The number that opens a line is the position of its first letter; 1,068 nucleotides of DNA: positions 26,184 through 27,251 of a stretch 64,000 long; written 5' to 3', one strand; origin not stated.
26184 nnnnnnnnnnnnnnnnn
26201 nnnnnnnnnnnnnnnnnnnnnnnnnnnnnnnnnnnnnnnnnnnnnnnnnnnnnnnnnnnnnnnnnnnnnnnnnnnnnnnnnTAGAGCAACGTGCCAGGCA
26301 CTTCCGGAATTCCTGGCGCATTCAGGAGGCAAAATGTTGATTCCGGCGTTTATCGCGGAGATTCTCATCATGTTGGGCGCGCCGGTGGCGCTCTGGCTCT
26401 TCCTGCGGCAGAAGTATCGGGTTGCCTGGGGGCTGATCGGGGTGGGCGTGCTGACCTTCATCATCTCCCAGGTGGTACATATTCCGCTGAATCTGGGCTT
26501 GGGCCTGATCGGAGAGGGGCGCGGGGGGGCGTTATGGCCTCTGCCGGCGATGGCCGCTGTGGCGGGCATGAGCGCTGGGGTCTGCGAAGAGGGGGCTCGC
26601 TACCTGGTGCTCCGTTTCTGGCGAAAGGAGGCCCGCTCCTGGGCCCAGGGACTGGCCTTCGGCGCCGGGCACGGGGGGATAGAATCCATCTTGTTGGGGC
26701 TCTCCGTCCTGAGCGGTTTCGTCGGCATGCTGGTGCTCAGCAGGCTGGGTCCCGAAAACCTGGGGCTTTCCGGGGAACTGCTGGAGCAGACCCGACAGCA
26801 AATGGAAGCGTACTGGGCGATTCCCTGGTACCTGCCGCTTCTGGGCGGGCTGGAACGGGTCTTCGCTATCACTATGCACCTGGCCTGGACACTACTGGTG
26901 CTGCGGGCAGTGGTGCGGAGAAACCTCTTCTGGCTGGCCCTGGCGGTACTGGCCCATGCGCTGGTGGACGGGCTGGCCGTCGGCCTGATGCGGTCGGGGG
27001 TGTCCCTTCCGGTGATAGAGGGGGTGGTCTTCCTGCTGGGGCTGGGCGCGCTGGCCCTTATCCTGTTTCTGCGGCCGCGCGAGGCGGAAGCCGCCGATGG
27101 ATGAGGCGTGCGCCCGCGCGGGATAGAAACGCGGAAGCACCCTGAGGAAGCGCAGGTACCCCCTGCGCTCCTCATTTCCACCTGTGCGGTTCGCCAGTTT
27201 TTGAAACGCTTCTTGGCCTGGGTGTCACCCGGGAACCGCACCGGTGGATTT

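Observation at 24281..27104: YtrA-type GntR regulator with consensus promoter and tandem operator, followed by SPFH/stomatin, a Trp/Arg-rich small protein and a YhfC-like intramembrane protease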

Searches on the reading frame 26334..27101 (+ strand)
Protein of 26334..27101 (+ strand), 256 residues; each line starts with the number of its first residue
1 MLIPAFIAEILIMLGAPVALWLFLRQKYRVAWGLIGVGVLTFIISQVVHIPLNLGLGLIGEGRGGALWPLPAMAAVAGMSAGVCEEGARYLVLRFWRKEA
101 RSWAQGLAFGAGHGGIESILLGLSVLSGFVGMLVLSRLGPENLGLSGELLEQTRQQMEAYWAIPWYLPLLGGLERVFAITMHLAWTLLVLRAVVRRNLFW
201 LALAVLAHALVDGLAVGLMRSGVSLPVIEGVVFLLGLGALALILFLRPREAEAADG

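Call 3: search_protein_families(library=pfam, proteins=[window:26334-27101:+], max_evalue=0.1)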
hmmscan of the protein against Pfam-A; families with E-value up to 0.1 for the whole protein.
window:26334-27101:+ (256 aa): 1 family
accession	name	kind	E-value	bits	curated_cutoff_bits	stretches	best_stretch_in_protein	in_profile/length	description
PF10086.14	YhfC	-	1.2e-35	123.5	24.2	1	16-228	5-217/222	YhfC intramembrane metalloprotease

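Call 4: search_protein_families(library=ncbifam, proteins=[window:26334-27101:+], max_evalue=0.1)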
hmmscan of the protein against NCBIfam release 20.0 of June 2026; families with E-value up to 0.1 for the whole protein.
window:26334-27101:+ (256 aa): 0 families

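Call 13: find_homologous_proteins(query=window:26334-27101:+)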
Query window:26334-27101:+ (256 aa): 299 proteins with E <= 0.001 among 8000 candidates; the best 120 are listed.
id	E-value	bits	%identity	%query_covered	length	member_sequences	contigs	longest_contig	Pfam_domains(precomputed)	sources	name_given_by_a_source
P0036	1.4e-154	531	100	100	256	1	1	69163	PF10086.15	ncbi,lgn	-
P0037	1.3e-133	463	89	97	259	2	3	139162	PF10086.15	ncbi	ncbi:MAG: YhfC family glutamic-type intramembrane protease [Anaerolineae bacterium]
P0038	1.7e-133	462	86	100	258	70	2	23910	PF10086.15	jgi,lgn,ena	jgi:uncharacterized membrane protein YhfC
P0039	1.8e-133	462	89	97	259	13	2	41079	PF10086.15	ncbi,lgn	ncbi:MAG: YhfC family glutamic-type intramembrane protease [Anaerolineae bacterium]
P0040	2.8e-127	442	84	100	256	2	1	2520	PF10086.15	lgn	-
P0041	7.0e-126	437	80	100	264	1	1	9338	PF10086.15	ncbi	-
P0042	3.4e-124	432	80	100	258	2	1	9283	PF10086.15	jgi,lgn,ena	-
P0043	1.9e-123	429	82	98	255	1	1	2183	PF10086.15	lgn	-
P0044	1.2e-122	427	81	98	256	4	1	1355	PF10086.15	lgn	-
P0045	2.8e-122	425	79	100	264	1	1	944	PF10086.15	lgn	-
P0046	6.5e-122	424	80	100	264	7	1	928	PF10086.15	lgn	-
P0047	1.4e-121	423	80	99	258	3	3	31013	PF10086.15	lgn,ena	-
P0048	1.7e-121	423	81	98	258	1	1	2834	PF10086.15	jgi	-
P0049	4.7e-121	421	81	97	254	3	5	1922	PF10086.15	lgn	-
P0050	4.4e-120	418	79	100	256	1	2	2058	PF10086.15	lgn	-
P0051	2.2e-115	403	73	100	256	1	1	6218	PF10086.15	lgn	-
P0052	8.9e-112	391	76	96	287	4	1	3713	PF10086.15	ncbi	-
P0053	8.1e-98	345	68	99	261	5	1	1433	PF10086.15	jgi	-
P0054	1.1e-96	342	66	100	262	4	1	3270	PF10086.15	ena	-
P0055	1.7e-93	331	62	100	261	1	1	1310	PF10086.15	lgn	-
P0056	3.9e-93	330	61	98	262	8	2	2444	PF10086.15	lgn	-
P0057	1.2e-92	328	63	97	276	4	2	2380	PF10086.15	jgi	-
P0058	2.8e-92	327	65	94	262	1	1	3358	PF10086.15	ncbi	-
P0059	2.5e-91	324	65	98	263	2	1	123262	PF10086.15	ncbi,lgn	-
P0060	1.3e-90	322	65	88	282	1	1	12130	PF10086.15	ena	-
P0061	1.7e-90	321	64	100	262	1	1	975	PF10086.15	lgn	-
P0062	2.1e-90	321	64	100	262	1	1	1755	PF10086.15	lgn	-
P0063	2.3e-90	321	65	88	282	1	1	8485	PF10086.15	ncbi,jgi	-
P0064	2.4e-90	321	63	97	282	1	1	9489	PF10086.15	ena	-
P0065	1.4e-89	318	63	100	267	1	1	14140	PF10086.15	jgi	-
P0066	2.0e-89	318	64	100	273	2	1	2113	PF10086.15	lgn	-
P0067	2.6e-89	317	59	98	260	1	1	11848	PF10086.15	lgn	-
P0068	3.5e-89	317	59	97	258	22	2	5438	PF10086.15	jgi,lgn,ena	jgi:uncharacterized membrane protein YhfC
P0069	5.9e-89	316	65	91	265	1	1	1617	PF10086.15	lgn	-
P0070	6.8e-89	316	61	97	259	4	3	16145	PF10086.15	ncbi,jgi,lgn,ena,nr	ncbi:MAG: hypothetical protein B6I34_08190 [Anaerolineaceae bacterium 4572_32.1]|nr:MAG: hypothetica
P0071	1.0e-88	315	63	100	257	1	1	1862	PF10086.15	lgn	-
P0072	1.2e-88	315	58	93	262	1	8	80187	PF10086.15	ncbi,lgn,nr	ncbi:MAG: YhfC family glutamic-type intramembrane protease [bacterium]|nr:YhfC family glutamic-type 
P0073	2.8e-88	314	61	98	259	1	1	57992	PF10086.15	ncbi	-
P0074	1.3e-87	312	62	100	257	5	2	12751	PF10086.15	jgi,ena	-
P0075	2.0e-87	311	64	98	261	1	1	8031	PF10086.15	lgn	-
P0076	2.1e-87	311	89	65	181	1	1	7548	PF10086.15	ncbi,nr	ncbi:MAG: YhfC family intramembrane metalloprotease, partial [Anaerolineae bacterium]|nr:YhfC family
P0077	2.9e-87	311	57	98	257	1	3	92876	PF10086.15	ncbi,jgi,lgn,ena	jgi:uncharacterized membrane protein YhfC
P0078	4.7e-87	310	62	100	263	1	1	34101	PF10086.15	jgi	-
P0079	8.2e-87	309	59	97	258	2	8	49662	PF10086.15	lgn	-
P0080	2.5e-86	308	64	88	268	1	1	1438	PF10086.15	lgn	-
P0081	3.2e-86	307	65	91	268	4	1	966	PF10086.15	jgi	jgi:uncharacterized membrane protein YhfC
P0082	6.0e-86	306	59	98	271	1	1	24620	PF10086.15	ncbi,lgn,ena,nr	ncbi:MAG TPA: YhfC family intramembrane metalloprotease [Chloroflexi bacterium]|nr:YhfC family intra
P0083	7.3e-86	306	64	91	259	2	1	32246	PF10086.15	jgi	-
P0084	9.7e-86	306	58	97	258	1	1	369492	PF10086.15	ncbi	ncbi:MAG: YhfC family glutamic-type intramembrane protease [candidate division WOR-3 bacterium]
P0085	1.1e-85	306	62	98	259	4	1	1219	PF10086.15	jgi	jgi:uncharacterized membrane protein YhfC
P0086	2.0e-85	305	63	92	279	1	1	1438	PF10086.15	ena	-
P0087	2.2e-85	305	62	98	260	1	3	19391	PF10086.15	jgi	-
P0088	6.9e-85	303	60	100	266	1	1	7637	PF10086.15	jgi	jgi:uncharacterized membrane protein YhfC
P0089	4.6e-84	300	58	100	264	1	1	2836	PF10086.15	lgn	-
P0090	9.5e-84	299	59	98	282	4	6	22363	PF10086.15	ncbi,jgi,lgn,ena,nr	ncbi:MAG TPA: YhfC family intramembrane metalloprotease [Anaerolineae bacterium]|nr:YhfC family intr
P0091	1.3e-83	299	60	98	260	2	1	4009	PF10086.15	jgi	-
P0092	1.3e-83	299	59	100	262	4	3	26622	PF10086.15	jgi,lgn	jgi:uncharacterized membrane protein YhfC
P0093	1.5e-83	299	64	91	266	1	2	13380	PF10086.15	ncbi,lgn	ncbi:MAG: YhfC family glutamic-type intramembrane protease [Anaerolineae bacterium]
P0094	1.6e-83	298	58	98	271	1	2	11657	PF10086.15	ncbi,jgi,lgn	ncbi:MAG: YhfC family glutamic-type intramembrane protease [Anaerolineae bacterium]|jgi:uncharacteri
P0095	1.6e-83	298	62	91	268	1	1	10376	PF10086.15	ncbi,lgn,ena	-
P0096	1.8e-83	298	62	92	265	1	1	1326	PF10086.15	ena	-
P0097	3.1e-83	298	62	92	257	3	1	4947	PF10086.15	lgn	-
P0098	3.9e-83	297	63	95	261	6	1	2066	PF10086.15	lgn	-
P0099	4.0e-83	297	62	100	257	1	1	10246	PF10086.15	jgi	jgi:uncharacterized membrane protein YhfC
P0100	7.3e-83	296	68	81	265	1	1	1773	PF10086.15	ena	-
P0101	8.6e-83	296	60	96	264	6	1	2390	PF10086.15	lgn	-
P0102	2.0e-82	295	56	98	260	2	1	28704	PF10086.15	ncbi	-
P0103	4.3e-82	294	60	98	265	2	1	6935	PF10086.15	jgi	jgi:uncharacterized membrane protein YhfC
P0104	5.3e-82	293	60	98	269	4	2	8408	PF10086.15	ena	-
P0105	6.9e-82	293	62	98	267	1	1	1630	PF10086.15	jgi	jgi:uncharacterized membrane protein YhfC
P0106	1.2e-81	292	62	92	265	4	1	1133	PF10086.15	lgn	-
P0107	2.4e-81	291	55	100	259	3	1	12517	PF10086.15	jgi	jgi:uncharacterized membrane protein YhfC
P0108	2.6e-81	291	59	100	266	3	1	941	PF10086.15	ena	-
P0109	4.2e-81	291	61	98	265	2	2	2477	PF10086.15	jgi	jgi:uncharacterized membrane protein YhfC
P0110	1.3e-80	289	53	100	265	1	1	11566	PF10086.15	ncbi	-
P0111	9.3e-80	286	58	98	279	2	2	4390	PF10086.15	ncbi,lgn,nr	ncbi:MAG: YhfC family glutamic-type intramembrane protease [Chloroflexota bacterium]|nr:YhfC family 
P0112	1.5e-79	285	61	91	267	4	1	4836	PF10086.15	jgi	-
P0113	1.8e-79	285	59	97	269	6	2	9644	PF10086.15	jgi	jgi:uncharacterized membrane protein YhfC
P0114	2.5e-79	285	59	100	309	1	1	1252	PF10086.15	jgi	jgi:uncharacterized membrane protein YhfC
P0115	3.2e-79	284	60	90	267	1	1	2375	PF10086.15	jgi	jgi:uncharacterized membrane protein YhfC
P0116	4.3e-79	284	59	98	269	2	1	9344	PF10086.15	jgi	jgi:uncharacterized membrane protein YhfC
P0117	5.4e-79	284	58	97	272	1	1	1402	PF10086.15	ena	-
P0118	7.7e-79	283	57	98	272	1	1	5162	PF10086.15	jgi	jgi:uncharacterized membrane protein YhfC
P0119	3.6e-78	281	61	95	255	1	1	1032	PF10086.15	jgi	jgi:uncharacterized membrane protein YhfC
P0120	2.5e-77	278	57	98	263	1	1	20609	PF10086.15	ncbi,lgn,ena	-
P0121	2.4e-76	275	61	93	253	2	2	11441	PF10086.15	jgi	jgi:uncharacterized membrane protein YhfC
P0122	3.1e-75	271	57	90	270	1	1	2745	PF10086.15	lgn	-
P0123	3.3e-74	268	55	97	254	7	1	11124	PF10086.15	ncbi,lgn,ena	-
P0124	3.6e-74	268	56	100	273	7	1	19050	PF10086.15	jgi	jgi:uncharacterized membrane protein YhfC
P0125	9.3e-74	266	59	95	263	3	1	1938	PF10086.15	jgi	-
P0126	1.3e-73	266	54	100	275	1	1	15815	PF10086.15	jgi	jgi:uncharacterized membrane protein YhfC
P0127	1.0e-72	263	49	100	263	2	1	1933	PF10086.15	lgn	-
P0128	1.5e-70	256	57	86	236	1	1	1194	PF10086.15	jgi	jgi:uncharacterized membrane protein YhfC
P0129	2.4e-70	255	53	99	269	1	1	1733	PF10086.15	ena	-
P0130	1.7e-67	246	62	78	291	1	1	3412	PF10086.15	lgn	-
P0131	2.7e-67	245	52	92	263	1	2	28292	PF10086.15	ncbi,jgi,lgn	ncbi:MAG: YhfC family glutamic-type intramembrane protease [Anaerolineae bacterium]|jgi:uncharacteri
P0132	3.3e-63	232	52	86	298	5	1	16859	PF10086.15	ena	-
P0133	6.8e-63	231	53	83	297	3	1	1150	PF10086.15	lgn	-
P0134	5.9e-62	228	55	80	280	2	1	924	PF10086.15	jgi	jgi:uncharacterized membrane protein YhfC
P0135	2.5e-61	226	51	96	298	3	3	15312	PF10086.15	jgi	-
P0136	2.9e-61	225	52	86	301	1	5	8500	PF10086.15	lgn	-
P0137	4.3e-60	222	50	99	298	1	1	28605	PF10086.15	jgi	jgi:uncharacterized membrane protein YhfC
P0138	9.6e-60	221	51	84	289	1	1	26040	PF10086.15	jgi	jgi:uncharacterized membrane protein YhfC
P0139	9.8e-60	220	61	72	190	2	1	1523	PF10086.15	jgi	jgi:uncharacterized membrane protein YhfC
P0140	4.9e-59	218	50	86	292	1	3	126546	PF10086.15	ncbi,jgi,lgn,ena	-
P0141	1.1e-58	217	49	90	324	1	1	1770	PF10086.15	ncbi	-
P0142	1.6e-57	213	50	82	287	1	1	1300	PF10086.15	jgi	jgi:uncharacterized membrane protein YhfC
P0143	2.3e-57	213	50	96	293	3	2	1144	PF10086.15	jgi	jgi:uncharacterized membrane protein YhfC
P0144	2.4e-57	213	53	83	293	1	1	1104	PF10086.15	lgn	-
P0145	7.7e-57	211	45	98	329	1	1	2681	PF10086.15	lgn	-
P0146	1.1e-56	210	50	86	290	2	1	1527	PF10086.15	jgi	-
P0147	6.6e-56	208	47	97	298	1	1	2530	PF10086.15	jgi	jgi:uncharacterized membrane protein YhfC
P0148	2.8e-55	206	48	99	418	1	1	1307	PF11306.16,PF10086.15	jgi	-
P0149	8.3e-55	204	61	62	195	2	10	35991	PF10086.15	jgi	jgi:uncharacterized membrane protein YhfC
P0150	3.1e-54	202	47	95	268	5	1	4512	PF10086.15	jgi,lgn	-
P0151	3.1e-54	202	65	63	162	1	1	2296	PF10086.15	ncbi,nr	ncbi:MAG: YhfC family intramembrane metalloprotease, partial [Chloroflexi bacterium]|nr:YhfC family 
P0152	7.1e-54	201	53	77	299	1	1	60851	PF10086.15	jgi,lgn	jgi:uncharacterized membrane protein YhfC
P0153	1.4e-53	200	48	85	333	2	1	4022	PF10086.15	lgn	-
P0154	1.5e-53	200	60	69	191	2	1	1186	PF10086.15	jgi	jgi:uncharacterized membrane protein YhfC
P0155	2.2e-53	200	46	99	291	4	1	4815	PF10086.15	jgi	jgi:uncharacterized membrane protein YhfC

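Call 16: find_related_loci(query=A2, collection=genome_contigs, flank=7000)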
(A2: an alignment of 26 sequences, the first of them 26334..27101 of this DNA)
Query A2 (256 aa) in genome_contigs; peptide patterns used: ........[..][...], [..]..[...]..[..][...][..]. (x = any residue, [..] = any of these).
600 stretches matched a pattern (row limit reached: there are more); 343 encode a relative of the query (tblastn E <= 1e-3); the best 80 are kept; 80 distinct loci.
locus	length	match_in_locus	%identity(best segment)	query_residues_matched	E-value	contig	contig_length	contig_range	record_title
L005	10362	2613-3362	88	1-250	4e-115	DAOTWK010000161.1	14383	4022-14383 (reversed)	MAG TPA_asm: Anaerolineae bacterium isolate H12_134 k73_2242879, whole genome shotgun sequence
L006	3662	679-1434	82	1-252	5e-116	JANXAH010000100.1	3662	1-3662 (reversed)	MAG: Anaerolineae bacterium isolate SKYB113 k141_277163, whole genome shotgun sequence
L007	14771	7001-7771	87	1-256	2e-112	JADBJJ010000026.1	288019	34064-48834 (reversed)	MAG: Chloroflexota bacterium isolate Tumba.bins.32 NODE_68_length_288019_cov_159.594, whole genome shotgun sequence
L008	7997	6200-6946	73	1-249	2e-103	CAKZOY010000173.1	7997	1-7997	MAG TPA_asm: uncultured Chloroflexi bacterium isolate SRR5214706_bin.33_CONCOCT_v1.1_MAG genome assembly, contig: ERZ174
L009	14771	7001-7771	86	1-256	2e-121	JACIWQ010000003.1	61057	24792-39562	MAG: Thermoflexales bacterium isolate MAG-30 Thermoflexales_E3_bin20_Scaffold_3, whole genome shotgun sequence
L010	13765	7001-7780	59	7-256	8e-90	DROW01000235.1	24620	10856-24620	MAG TPA_asm: Chloroflexi bacterium isolate HyVt-544 HyVt-544_k145_806292, whole genome shotgun sequence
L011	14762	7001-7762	65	1-252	6e-86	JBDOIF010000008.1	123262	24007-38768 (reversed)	MAG: Anaerolineae bacterium isolate TC202112_Ori_Bins009 k147_129752, whole genome shotgun sequence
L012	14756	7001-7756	57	1-252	1e-78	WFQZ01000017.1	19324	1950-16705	MAG: Thermoflexales bacterium isolate S014_19 k151_110286, whole genome shotgun sequence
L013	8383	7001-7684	64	1-232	9e-78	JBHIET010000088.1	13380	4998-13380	MAG: Anaerolineae bacterium isolate b2.sp2_bin.30 NODE_1248_length_13380_cov_10.727580, whole genome shotgun sequence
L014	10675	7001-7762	58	1-254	1e-74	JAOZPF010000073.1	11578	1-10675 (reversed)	MAG: Anaerolineae bacterium isolate GMC4.metabat2.178_sub GMC4_7749_length_11578_cov_6.858891, whole genome shotgun sequ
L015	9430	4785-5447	48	1-220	2e-57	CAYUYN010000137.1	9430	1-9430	MAG TPA_asm: uncultured Anaerolineales bacterium isolate SRP136066_co1_412 genome assembly, contig: NODE_10219_length_94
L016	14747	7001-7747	46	1-249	1e-56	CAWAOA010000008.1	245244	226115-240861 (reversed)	MAG: uncultured Chloroflexia bacterium isolate MFD03899.bin.2.51 genome assembly, contig: contig_27725, whole genome sho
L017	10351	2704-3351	50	1-216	5e-56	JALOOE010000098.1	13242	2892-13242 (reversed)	MAG: Anaerolineae bacterium isolate Prado095 scaffold_20207, whole genome shotgun sequence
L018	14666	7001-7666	45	7-229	8e-56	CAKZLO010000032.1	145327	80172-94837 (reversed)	MAG TPA_asm: uncultured Ardenticatenia bacterium isolate SRR5214706_bin.41_CONCOCT_v1.1_MAG genome assembly, contig: ERZ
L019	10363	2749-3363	47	23-227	6e-54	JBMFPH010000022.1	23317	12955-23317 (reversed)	MAG: Anaerolineae bacterium isolate KM4338-58 NODE_22_length_23317_cov_2.926377, whole genome shotgun sequence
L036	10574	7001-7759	39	1-250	7e-47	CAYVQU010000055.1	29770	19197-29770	MAG TPA_asm: uncultured Anaerolineales bacterium isolate SRP077602_co7_51 genome assembly, contig: NODE_7608_length_2977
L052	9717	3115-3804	41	24-247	2e-44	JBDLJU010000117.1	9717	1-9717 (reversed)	MAG: Chloroflexota bacterium isolate MAG109 MAG109_117, whole genome shotgun sequence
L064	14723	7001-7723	38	6-249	1e-43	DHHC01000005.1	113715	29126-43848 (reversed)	MAG TPA_asm: Leptolinea sp. UBA4782 UBA4782_contig_800, whole genome shotgun sequence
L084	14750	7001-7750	38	11-256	2e-42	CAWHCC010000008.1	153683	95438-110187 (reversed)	MAG: uncultured Chloroflexia bacterium isolate MFD03804.bin.1.193 genome assembly, contig: contig_63276, whole genome sh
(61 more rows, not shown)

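Call 31: search_protein_families(library=pfam, proteins=[L015:4458-4673:+, L036:5307-5984:+, L036:5990-6403:+, L052:1975-2241:+, L052:2270-2800:+, L064:4422-5087:+, L084:6028-6825:+, L011:6338-6814:+], max_evalue=0.01)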
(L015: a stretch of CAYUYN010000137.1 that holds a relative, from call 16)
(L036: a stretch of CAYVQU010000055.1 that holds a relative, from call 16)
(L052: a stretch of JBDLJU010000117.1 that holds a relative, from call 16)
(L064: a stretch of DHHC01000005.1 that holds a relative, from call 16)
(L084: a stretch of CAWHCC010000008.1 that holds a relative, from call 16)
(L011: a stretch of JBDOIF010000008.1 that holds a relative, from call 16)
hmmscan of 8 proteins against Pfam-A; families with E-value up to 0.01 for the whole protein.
L015:4458-4673:+ (72 aa): 1 family
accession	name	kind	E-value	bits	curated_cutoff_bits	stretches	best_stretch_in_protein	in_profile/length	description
PF13783.11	DUF4177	-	4.2e-05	24.1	25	1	7-42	1-43/65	Domain of unknown function (DUF4177)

L036:5307-5984:+ (226 aa): 2 families
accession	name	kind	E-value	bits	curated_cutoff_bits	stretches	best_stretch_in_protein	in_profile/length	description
PF03703.20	bPH_2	-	2.7e-16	60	22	1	100-179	1-77/78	Bacterial PH domain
PF24649.1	DUF7642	-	0.0024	18.3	27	1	105-186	17-97/100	Domain of unknown function (DUF7642)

L036:5990-6403:+ (138 aa): 1 family
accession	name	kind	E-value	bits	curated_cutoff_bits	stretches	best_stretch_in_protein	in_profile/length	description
PF13783.11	DUF4177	-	0.0018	18.9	25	1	38-77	1-49/65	Domain of unknown function (DUF4177)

L052:1975-2241:+ (89 aa): 3 families
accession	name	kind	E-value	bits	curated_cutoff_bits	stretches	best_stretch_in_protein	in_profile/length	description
PF09855.14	Zn_ribbon_13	-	1.7e-18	67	23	1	22-87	1-62/63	Nucleic-acid-binding protein containing Zn-ribbon domain (DUF2082)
PF05129.18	Zn_ribbon_Elf1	-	0.0052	17.3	29.8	0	8-73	11-63/79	Transcription elongation factor Elf1 like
PF12760.12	Zn_ribbon_IS1595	-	0.0081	16.5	25.4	0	18-31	16-28/46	Transposase zinc-ribbon domain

L052:2270-2800:+ (177 aa): 0 families

L064:4422-5087:+ (222 aa): 3 families
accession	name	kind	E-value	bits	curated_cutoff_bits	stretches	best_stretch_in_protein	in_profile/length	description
PF07853.16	DUF1648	-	1.9e-17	63.1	28.7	1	12-60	1-49/49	Domain of unknown function (DUF1648)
PF13630.11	SdpI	-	9.3e-17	61.4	28.2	1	138-204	3-71/71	SdpI/YfhL protein family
PF00032.22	Cytochrom_B_C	-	0.0084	16.8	20.7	1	46-104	28-82/102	Cytochrome b(C-terminal)/b6/petD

L084:6028-6825:+ (266 aa): 2 families
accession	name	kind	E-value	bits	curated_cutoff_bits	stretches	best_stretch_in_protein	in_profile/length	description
PF02517.21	Rce1-like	-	1.5e-17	64.1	22.4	1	142-242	7-93/93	Type II CAAX prenyl endopeptidase Rce1-like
PF16938.10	Phage_holin_Dp1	-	0.0053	17.5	25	0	83-112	12-41/63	Putative phage holin Dp-1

L011:6338-6814:+ (159 aa): 0 families

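Call 45: search_solved_structures(query=A2, max_evalue=1)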
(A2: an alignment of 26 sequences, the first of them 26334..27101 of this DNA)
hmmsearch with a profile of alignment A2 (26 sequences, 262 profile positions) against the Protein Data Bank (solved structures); distinct sequences matched with E-value up to 1: 0.

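Call 72: predict_structure(alignment_id=A2)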
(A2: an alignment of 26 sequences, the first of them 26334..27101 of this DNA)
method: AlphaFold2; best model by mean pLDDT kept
length: 256 residues; sequences in the alignment: 26
mean_pLDDT: 87.2   pTM: 0.83
mean pLDDT of the five models: 87.2, 74.4, 64.7, 64.3, 58.6
residues with pLDDT >= 90: 166; 70-90: 63; 50-70: 18; < 50: 9
segments of 3 or more residues with pLDDT < 50: 62-68
pLDDT, mean of each block of 10 residues (from residue 1): 94 96 93 94 85 69 49 71 90 89 92 94 95 92 89 93 92 93 96 94 93 82 87 94 87 49
secondary structure, 60 per line:
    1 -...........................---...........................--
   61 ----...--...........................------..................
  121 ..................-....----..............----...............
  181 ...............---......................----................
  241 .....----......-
elements in order: H2-28 H32-58 H70-96 H103-138 H140-143 H148-161 H166-195 H199-220 H225-245 H250-255
